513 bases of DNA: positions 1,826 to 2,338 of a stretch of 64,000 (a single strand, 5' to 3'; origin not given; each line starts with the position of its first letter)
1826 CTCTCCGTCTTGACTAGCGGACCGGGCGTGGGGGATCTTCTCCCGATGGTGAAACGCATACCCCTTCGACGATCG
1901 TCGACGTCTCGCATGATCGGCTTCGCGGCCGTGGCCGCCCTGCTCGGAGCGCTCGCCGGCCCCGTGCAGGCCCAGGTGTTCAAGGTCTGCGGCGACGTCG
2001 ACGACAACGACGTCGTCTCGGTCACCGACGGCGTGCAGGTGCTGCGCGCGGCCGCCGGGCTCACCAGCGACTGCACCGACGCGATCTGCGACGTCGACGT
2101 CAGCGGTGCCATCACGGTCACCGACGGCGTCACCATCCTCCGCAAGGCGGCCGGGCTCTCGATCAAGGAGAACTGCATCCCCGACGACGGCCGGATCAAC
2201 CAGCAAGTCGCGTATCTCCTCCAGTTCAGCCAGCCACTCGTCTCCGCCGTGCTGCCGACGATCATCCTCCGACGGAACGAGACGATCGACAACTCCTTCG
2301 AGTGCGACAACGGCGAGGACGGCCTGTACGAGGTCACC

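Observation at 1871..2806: Dockerin-like Ca-binding repeats shared by a 312-aa secreted protein and a multicopper oxidase 44 kb away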

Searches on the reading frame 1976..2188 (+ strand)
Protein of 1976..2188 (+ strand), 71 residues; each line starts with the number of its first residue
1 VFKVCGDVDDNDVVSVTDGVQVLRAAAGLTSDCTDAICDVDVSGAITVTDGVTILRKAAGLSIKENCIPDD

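Call 12: search_solved_structures(query=A1, max_evalue=10, show_alignments=4)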
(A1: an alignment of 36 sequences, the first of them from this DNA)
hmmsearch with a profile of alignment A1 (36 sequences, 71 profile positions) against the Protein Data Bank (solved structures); distinct sequences matched with E-value up to 10: 22.
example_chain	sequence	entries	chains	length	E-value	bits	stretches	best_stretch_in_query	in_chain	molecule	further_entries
1ohz_B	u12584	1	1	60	0.012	18.9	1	6-51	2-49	ENDO-1,4-BETA-XYLANASE Y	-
4fl4_A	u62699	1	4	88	0.012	18.8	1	5-53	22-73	Glycoside hydrolase family 9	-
4uyp_B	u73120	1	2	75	0.014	18.6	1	6-54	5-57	Cellulosomal scaffoldin adaptor protein B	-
2mte_A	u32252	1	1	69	0.021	18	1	3-50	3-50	Cellulose 1,4-beta-cellobiosidase (reducing end) CelS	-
4uyq_B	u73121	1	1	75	0.022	17.9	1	6-54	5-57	Cellulosomal scaffoldin adaptor protein B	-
1daq_A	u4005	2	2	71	0.023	17.9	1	3-50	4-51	ENDOGLUCANASE SS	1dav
2ccl_B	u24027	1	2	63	0.03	17.6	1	5-51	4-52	ENDO-1,4-BETA-XYLANASE Y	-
1ej3_A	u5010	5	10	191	0.056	16.7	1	7-48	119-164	AEQUORIN | Aequorin 2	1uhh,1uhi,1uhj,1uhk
5zab_A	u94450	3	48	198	0.063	16.5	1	7-48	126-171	Aequorin-2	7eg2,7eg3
9qf9_A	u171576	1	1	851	0.19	15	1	5-53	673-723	Ruminococcus bromii Amy16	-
4nqg_A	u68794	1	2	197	0.21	14.9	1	7-48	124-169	Mitrocomin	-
4cj0_A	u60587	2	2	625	0.29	14.4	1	6-52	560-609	ENDOGLUCANASE D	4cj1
1clc_A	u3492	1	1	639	0.3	14.3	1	6-52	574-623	ENDOGLUCANASE CELD; EC: 3.2.1.4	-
1sl8_A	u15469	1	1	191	0.73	13.1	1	7-48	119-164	Aequorin 1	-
3ljy_A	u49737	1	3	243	0.78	13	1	35-51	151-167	putative adhesin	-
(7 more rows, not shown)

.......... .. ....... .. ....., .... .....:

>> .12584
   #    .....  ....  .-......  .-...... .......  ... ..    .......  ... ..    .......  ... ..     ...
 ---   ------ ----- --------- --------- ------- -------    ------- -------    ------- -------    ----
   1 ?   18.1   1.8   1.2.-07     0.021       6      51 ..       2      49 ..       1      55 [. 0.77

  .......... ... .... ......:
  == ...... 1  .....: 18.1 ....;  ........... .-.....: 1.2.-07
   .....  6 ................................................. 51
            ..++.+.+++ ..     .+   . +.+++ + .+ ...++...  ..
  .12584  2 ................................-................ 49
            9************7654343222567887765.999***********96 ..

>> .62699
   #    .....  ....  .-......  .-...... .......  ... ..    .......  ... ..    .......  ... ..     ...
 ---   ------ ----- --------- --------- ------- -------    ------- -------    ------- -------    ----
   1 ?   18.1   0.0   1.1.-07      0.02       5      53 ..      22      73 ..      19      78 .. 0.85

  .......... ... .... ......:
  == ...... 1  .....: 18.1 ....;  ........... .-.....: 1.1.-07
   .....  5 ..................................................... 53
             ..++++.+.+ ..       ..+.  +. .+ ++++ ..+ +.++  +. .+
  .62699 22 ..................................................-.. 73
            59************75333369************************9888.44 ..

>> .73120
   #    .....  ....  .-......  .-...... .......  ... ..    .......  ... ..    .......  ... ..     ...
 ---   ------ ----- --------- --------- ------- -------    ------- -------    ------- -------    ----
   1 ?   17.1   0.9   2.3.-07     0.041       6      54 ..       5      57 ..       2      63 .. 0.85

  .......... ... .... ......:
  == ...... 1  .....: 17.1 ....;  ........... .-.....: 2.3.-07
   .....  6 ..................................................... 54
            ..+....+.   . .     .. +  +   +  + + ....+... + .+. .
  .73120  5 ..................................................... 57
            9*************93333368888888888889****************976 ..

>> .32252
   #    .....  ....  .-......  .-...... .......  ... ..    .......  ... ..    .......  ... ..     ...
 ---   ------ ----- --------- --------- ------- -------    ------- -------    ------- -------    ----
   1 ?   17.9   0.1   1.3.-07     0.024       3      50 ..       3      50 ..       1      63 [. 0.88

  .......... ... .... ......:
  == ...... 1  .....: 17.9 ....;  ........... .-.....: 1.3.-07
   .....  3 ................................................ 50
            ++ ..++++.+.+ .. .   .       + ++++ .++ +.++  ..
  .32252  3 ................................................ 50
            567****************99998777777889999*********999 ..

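Call 14: search_protein_families(library=pfam, alignment_id=A1, max_evalue=10)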
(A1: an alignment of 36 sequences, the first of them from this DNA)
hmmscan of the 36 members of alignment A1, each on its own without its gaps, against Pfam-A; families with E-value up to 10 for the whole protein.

A. member 1, seq(71 aa): 4 families
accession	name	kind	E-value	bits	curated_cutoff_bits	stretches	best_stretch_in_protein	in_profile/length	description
PF14658.12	EF-hand_9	-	0.0018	19.1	37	1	37-60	6-29/66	EF-hand domain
PF00404.24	Dockerin_1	-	0.015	16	22.9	1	6-50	2-48/57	Dockerin type I domain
PF08949.16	PRD1_P5_C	-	0.021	15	25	1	16-61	78-126/219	Bacteriophage PRD1, spike protein P5, C-terminal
PF12296.13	HsbA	-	0.039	14.8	33.5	1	15-61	24-74/121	Hydrophobic surface binding protein A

B. families by the number of members that match (of 36 scanned): 27 families (the first 25 are shown)
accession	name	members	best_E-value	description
PF14658.12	EF-hand_9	34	3.1e-05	EF-hand domain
PF00404.24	Dockerin_1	33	9.4e-06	Dockerin type I domain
PF13405.12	EF-hand_6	29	0.0001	EF-hand domain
PF13499.12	EF-hand_7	22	0.0048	EF-hand domain pair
PF00036.39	EF-hand_1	19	0.0012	EF hand domain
PF13296.11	T6SS_Vgr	14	0.0042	Putative type VI secretion system Rhs element Vgr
PF18883.6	AC_1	14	0.0096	Autochaperone Domain Type 1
PF13202.12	EF-hand_5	14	0.013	EF hand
PF18836.7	B_solenoid_ydck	7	0.063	YdcK Beta solenoid repeat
PF12296.13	HsbA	5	0.0055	Hydrophobic surface binding protein A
PF13833.12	EF-hand_8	4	0.026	EF-hand domain pair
PF06200.19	tify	4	0.042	tify domain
PF08949.16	PRD1_P5_C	3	0.0027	Bacteriophage PRD1, spike protein P5, C-terminal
PF00608.22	Adeno_shaft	3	0.02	Adenoviral fibre protein (repeat/shaft region)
PF23397.1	DUF7104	3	0.22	Domain of unknown function (DUF7104)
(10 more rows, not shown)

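Call 19: predict_structure(alignment_id=A1)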
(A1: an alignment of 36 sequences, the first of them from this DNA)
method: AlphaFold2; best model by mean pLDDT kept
length: 71 residues; sequences in the alignment: 36
mean_pLDDT: 86.3   pTM: 0.75
mean pLDDT of the five models: 86.3, 86.2, 86.0, 84.0, 83.1
residues with pLDDT >= 90: 35; 70-90: 27; 50-70: 7; < 50: 2
segments of 3 or more residues with pLDDT < 50: none
pLDDT, mean of each block of 10 residues (from residue 1): 75 93 95 88 91 93 73 47
secondary structure, 60 per line:
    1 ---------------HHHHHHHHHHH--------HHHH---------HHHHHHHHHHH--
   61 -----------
elements in order: H16-26 H35-38 H48-58

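Call 22: fold_search(model_id=the predicted structure, library=pdb)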
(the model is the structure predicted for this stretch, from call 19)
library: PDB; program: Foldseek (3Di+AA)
matches with E <= 10: 51; with E <= 0.001: 0
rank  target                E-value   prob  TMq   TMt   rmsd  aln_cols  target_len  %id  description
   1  6kgf_D                2.7e-03  1.00  0.72  0.81   1.8        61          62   26  Crystal structure of CaDoc0917(R16D)-CaCohA2 complex at pH 8.2 (released 2020-07-08)
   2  8ajy_B                1.3e-02  1.00  0.61  0.53   2.8        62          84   27  Ruminococcus flavefaciens Cohesin-Dockerin structure: dockerin from ScaH adaptor scaffoldin in complex with the cohesi (released 2022-11-02)
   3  8x39_A                2.0e-02  1.00  0.70  0.37   2.1        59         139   27  Crystal structure of cellulosomal double-dockerin module of Clo1313_0689 from Clostridium thermocellum (released 2024-04-03)
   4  6kge_D                2.6e-02  1.00  0.68  0.78   1.8        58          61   28  Crystal structure of CaDoc0917(R16D)-CaCohA2 complex at pH 5.5 (released 2020-07-08)
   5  4uyq_B                2.8e-02  1.00  0.70  0.68   2.1        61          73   28  High resolution structure of the third cohesin ScaC in complex with the ScaB dockerin with a mutation in the C-termina (released 2015-04-15)
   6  4uyp_B                2.8e-02  1.00  0.69  0.67   2.2        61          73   28  High resolution structure of the third cohesin ScaC in complex with the ScaB dockerin with a mutation in the N-termina (released 2015-04-15)
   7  3ul4_B                3.2e-02  1.00  0.70  0.77   1.8        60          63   20  Crystal structure of Coh-OlpA(Cthe_3080)-Doc918(Cthe_0918) complex: A novel type I Cohesin-Dockerin complex from Clost (released 2012-11-28)
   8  6kge_B                3.2e-02  1.00  0.66  0.76   1.8        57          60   28  Crystal structure of CaDoc0917(R16D)-CaCohA2 complex at pH 5.5 (released 2020-07-08)
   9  8x3a_MODEL_1_A        4.2e-02  1.00  0.67  0.34   2.2        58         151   28  Solution NMR structure of cellulosomal double-dockerin module of Clo1313_0689 from Clostridium thermocellum (released 2024-04-03)
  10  6kgf_B                4.2e-02  1.00  0.66  0.75   2.0        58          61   28  Crystal structure of CaDoc0917(R16D)-CaCohA2 complex at pH 8.2 (released 2020-07-08)
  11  8x39_B                4.5e-02  1.00  0.68  0.37   2.1        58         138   28  Crystal structure of cellulosomal double-dockerin module of Clo1313_0689 from Clostridium thermocellum (released 2024-04-03)
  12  2ccl_B                4.8e-02  0.99  0.64  0.72   2.1        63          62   28  THE S45A, T46A MUTANT OF THE TYPE I COHESIN-DOCKERIN COMPLEX FROM THE CELLULOSOME OF CLOSTRIDIUM THERMOCELLUM (released 2007-02-13)
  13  6kgc_B                5.9e-02  1.00  0.66  0.77   1.9        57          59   26  Crystal structure of CaDoc0917(R49D)-CaCohA2 complex at pH 5.4 (released 2020-07-08)
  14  6kgd_B                7.7e-02  0.99  0.65  0.78   1.8        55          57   29  Crystal structure of CaDoc0917(R49D)-CaCohA2 complex at pH 8.0 (released 2020-07-08)
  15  4dh2_D                7.7e-02  0.99  0.69  0.69   2.3        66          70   26  Crystal structure of Coh-OlpC(Cthe_0452)-Doc435(Cthe_0435) complex: A novel type I Cohesin-Dockerin complex from Clost (released 2012-11-28)
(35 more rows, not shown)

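Call 23: search_protein_representatives(alignment_id=A1)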
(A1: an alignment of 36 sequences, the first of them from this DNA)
Query: 36 sequences, 71 profile positions. Proteins with E-value up to 0.001 (for the whole library): 4386; up to 1e-10: 462; up to 1e-30: 4. The best 150 are listed.
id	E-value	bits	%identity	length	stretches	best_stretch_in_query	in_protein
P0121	4.8e-53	193.1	-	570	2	2-69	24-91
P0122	3.7e-36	139.0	-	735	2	2-69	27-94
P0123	3.8e-34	132.6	-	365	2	2-69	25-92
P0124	7.6e-32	125.2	-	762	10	5-63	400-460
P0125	1.8e-30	120.8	-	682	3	6-69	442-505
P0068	2.2e-29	117.4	-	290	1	2-68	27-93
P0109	3.2e-29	116.8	-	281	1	2-69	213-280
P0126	4.8e-29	116.3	-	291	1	2-70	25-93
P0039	8.3e-29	115.5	-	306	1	2-70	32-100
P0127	1.2e-28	115.0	-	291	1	2-70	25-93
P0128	1.3e-28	114.9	-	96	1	3-68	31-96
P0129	1.8e-28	114.4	-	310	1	2-70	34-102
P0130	2.3e-28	114.1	-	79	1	4-69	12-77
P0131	3.1e-28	113.7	-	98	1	2-68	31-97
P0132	3.3e-28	113.6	-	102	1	3-69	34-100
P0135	1.5e-27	111.5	-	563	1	3-69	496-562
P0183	5.4e-25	103.3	-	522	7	4-63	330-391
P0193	1.4e-24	101.9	-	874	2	4-68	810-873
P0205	3.1e-24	100.9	-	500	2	4-68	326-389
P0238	4.1e-23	97.2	-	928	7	5-65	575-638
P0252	1.3e-22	95.7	-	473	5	6-64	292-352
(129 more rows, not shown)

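Call 33: search_protein_families(library=ncbifam, alignment_id=A1, max_evalue=10)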
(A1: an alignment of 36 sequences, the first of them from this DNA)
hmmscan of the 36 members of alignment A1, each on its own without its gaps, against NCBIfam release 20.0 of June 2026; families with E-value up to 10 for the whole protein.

A. member 1, seq(71 aa): 1 family
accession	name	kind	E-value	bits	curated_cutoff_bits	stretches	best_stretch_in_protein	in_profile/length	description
NF050176.1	MIP-1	equivalog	1.5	8.9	60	1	23-36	29-42/42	microaggregate invasion protein 1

B. families by the number of members that match (of 36 scanned): 13 families
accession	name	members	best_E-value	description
NF049990.1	CellobisidaseCelK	10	0.0071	cellulose 1,4-beta-cellobiosidase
TIGR04393.1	rpt_T5SS_PEPC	4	0.041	T5SS/PEP-CTERM-associated repeat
NF009331.1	PRK12689.1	2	0.046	flagellar basal-body rod protein FlgF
NF041473.1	DinQ_rel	2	0.45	DinQ-like type I toxin DqlB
NF050176.1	MIP-1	2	1.5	microaggregate invasion protein 1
NF011831.0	PRK15303.1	1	0.014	hypothetical protein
NF008290.0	PRK11070.1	1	0.032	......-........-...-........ exonuclease RecJ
NF038362.1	Sden_1164_fam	1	0.049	Sden_1164 family protein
NF041410.1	XopAW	1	0.099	XopAW family type III secretion system calcium-binding effector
TIGR03296.1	M6dom_TIGR03296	1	0.099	M6 family metalloprotease domain-containing protein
TIGR00093.1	TIGR00093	1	0.13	pseudouridine synthase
NF052539.1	DivAsocLipDalA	1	0.14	divisome-associated lipoprotein DalA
NF005099.0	PRK06529.1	1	0.15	amidase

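Call 38: search_protein_families(library=pfam, alignment_id=A3, max_evalue=0.0001)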
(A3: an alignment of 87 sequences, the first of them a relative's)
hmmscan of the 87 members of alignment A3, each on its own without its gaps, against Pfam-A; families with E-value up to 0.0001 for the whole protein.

A. member 1, P0121 (570 aa): 1 family
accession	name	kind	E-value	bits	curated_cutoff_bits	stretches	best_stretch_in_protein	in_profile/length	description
PF13405.12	EF-hand_6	-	4.2e-06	26.5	25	0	331-348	10-27/30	EF-hand domain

B. families by the number of members that match (of 87 scanned): 27 families (the first 25 are shown)
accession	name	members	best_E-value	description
PF17164.10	DUF5122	6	4.1e-47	Domain of unknown function (DUF5122) beta-propeller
PF00404.24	Dockerin_1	5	1.2e-20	Dockerin type I domain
PF07603.17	Lcl_C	4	4.3e-27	Lcl C-terminal domain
PF02012.26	BNR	3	7.6e-10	BNR/Asp-box repeat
PF13405.12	EF-hand_6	3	4.2e-06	EF-hand domain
PF06739.17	SBBP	2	1.8e-19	Beta-propeller repeat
PF13088.12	BNR_2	2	7.7e-19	BNR repeat-like domain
PF08450.18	SGL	2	1.5e-08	SMP-30/Gluconolactonase/LRE-like region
PF13948.11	DUF4215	2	1.1e-05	Domain of unknown function (DUF4215)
PF09471.16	Peptidase_M64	1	9.7e-41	IgA Peptidase M64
PF10282.15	Lactonase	1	1.8e-35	Lactonase, 7-bladed beta-propeller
PF04213.18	HtaA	1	3.5e-19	Htaa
PF01551.29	Peptidase_M23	1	5.1e-16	Peptidase family M23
PF15902.12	Sortilin-Vps10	1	3.3e-12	Sortilin, neurotensin receptor 3,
PF14870.12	PSII_BNR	1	1.7e-10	Photosynthesis system II assembly factor YCF48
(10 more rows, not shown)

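Call 65: search_protein_families(library=pfam, proteins=[P0124, P0183, P0238, P0252, P0125, P0193, P0205, P0135], max_evalue=0.1)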
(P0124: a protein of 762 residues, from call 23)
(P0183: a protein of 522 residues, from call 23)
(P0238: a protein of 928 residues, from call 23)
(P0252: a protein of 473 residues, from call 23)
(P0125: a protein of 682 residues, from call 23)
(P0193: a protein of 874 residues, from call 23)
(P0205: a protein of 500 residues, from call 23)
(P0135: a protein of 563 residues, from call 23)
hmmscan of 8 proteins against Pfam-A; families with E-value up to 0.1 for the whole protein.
P0124 (762 aa): 14 families
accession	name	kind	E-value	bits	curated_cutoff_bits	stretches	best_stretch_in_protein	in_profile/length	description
PF00404.24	Dockerin_1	-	9.5e-86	282.4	22.9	10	400-451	1-52/57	Dockerin type I domain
PF13499.12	EF-hand_7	-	2.5e-14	53.8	30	4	434-490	10-64/67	EF-hand domain pair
PF00036.39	EF-hand_1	-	4.1e-12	45.2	25.4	0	434-453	8-27/29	EF hand domain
PF13405.12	EF-hand_6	-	1.6e-10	40.2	25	0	434-453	8-27/30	EF-hand domain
PF13952.11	DUF4216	-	2.1e-07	31.8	30.6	0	503-529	45-62/73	Domain of unknown function (DUF4216)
PF03775.22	MinC_C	-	0.00012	22.4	33.2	0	543-582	16-55/102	Septum formation inhibitor MinC, C-terminal domain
PF24548.1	EF_EFCAB10_C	-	0.00086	19.4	32.5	0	328-346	11-29/60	EFCAB10, C-terminal EF-hand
PF07421.16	Pro-NT_NN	-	0.0014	19.2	25.3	0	215-239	18-42/162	Neurotensin/neuromedin N precursor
PF22792.1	DUF7012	-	0.002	18.5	27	0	129-152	21-44/62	Domain of unknown function (DUF7012)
PF04129.18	Vps52_CC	-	0.0022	18.1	26.5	0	199-239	52-92/173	Vps52/Sac2 family, coiled-coil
PF18130.6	ATPgrasp_N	-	0.0026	18.7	27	0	108-127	55-74/81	ATP-grasp N-terminal domain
PF17035.10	BET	-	0.0082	16.7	24.5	0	302-325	5-28/64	Bromodomain extra-terminal - transcription regulation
PF13576.12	Pentapeptide_3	-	0.02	15.6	27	0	400-414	7-21/48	Pentapeptide repeats (9 copies)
PF18641.6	LidA_Long_CC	-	0.032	14.6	26.5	0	565-608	51-96/177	LidA long coiled-coil domain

P0183 (522 aa): 7 families
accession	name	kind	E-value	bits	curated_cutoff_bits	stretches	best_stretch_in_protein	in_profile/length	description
PF00404.24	Dockerin_1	-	2.7e-59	197.6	22.9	8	463-515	2-54/57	Dockerin type I domain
PF13405.12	EF-hand_6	-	2e-15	55.4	25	0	430-449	8-27/30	EF-hand domain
PF00036.39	EF-hand_1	-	7.7e-14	50.6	25.4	0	92-114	6-28/29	EF hand domain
PF13499.12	EF-hand_7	-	3.9e-12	46.8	30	0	333-409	12-61/67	EF-hand domain pair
PF18755.6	RAMA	-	0.016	15.6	35.2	0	392-412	43-63/107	Restriction Enzyme Adenine Methylase Associated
PF22648.2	SET7_N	-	0.028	14.7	27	0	183-200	18-35/74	Histone H3 K4-specific methyltransferase SET7 N-terminal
PF13517.12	FG-GAP_3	-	0.095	13.8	26.9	0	51-67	40-56/61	FG-GAP-like repeat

P0238 (928 aa): 8 families
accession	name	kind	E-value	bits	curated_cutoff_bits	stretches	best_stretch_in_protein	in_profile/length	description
PF00404.24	Dockerin_1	-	5.9e-78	257.4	22.9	12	654-706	1-54/57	Dockerin type I domain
PF13499.12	EF-hand_7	-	2.6e-34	117.8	30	6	157-208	12-66/67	EF-hand domain pair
PF00036.39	EF-hand_1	-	1.6e-29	99.7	25.4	1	190-209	8-27/29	EF hand domain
PF13405.12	EF-hand_6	-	1.5e-22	77.5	25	0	610-629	8-27/30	EF-hand domain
PF13202.12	EF-hand_5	-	7.3e-19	66.7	25.9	1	827-842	4-19/25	EF hand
PF13517.12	FG-GAP_3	-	2.2e-12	47.8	26.9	0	696-745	13-58/61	FG-GAP-like repeat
PF10591.15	SPARC_Ca_bdg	-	0.00086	20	22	0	794-843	60-109/113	Secreted protein acidic and rich in cysteine Ca binding region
PF22746.1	SHOCT-like_DUF2089-C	-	0.0084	16.1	27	0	616-629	12-25/32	SHOCT-like domain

P0252 (473 aa): 9 families
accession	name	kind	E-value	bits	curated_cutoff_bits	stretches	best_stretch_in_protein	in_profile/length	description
PF00404.24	Dockerin_1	-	4e-55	184.3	22.9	5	229-279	2-52/57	Dockerin type I domain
PF00036.39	EF-hand_1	-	9e-16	56.6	25.4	0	199-218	8-27/29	EF hand domain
PF13405.12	EF-hand_6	-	3.6e-12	45.3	25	0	360-377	10-27/30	EF-hand domain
PF07963.17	N_methyl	-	9.9e-09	34.9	21.2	1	1-26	1-26/27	Prokaryotic N-terminal methylation motif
PF13499.12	EF-hand_7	-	2e-08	34.9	30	0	360-426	12-58/67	EF-hand domain pair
PF13202.12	EF-hand_5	-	9e-07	28.5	25.9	0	360-370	9-19/25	EF hand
PF23012.2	Syntrophin_4th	-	0.00095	19.8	27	0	424-449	11-36/100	Syntrophin C-terminal PH domain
PF20217.3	DUF6577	-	0.0041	17.3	27.8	1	30-131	88-187/204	Family of unknown function (DUF6577)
PF22648.2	SET7_N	-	0.016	15.4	27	0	219-243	12-36/74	Histone H3 K4-specific methyltransferase SET7 N-terminal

P0125 (682 aa): 5 families
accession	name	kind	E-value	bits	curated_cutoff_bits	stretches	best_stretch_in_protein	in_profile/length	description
PF00404.24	Dockerin_1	-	1.2e-20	73.9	22.9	3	206-260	1-51/57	Dockerin type I domain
PF13499.12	EF-hand_7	-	9.8e-07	29.5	30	0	208-257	12-61/67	EF-hand domain pair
PF00036.39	EF-hand_1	-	0.00014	21.6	25.4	0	473-485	8-20/29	EF hand domain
PF13405.12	EF-hand_6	-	0.0081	16.3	25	0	203-219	6-21/30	EF-hand domain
PF18975.6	DUF5711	-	0.014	15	26.3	0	127-154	108-135/344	Family of unknown function (DUF5711)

P0193 (874 aa): 2 families
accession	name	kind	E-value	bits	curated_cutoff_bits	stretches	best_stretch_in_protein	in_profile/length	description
PF00404.24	Dockerin_1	-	8.6e-07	29.5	22.9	1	812-860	2-53/57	Dockerin type I domain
PF14658.12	EF-hand_9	-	0.0094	16.8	37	0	841-864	5-28/66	EF-hand domain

P0205 (500 aa): 4 families
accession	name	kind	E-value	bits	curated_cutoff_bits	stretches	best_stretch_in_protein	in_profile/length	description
PF00404.24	Dockerin_1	-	1.7e-08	35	22.9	1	328-374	2-51/57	Dockerin type I domain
PF13405.12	EF-hand_6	-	5.4e-05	23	25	0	329-346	10-27/30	EF-hand domain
PF13499.12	EF-hand_7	-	0.00028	21.6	30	0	355-383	7-36/67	EF-hand domain pair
PF00036.39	EF-hand_1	-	0.0019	18.1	25.4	0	357-373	7-23/29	EF hand domain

P0135 (563 aa): 4 families
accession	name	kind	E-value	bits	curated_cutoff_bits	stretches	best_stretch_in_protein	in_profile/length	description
PF13088.12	BNR_2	-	3.8e-07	30.2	31.4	0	331-379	54-103/277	BNR repeat-like domain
PF02012.26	BNR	-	9.8e-06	25.3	27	0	171-181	1-11/12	BNR/Asp-box repeat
PF00404.24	Dockerin_1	-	0.00066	20.3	22.9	1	499-543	2-48/57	Dockerin type I domain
PF23044.1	SH3-C_UBE2O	-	0.091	13.1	21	0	233-282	5-45/68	UBE2O, ubiquitin binding SH3-C domain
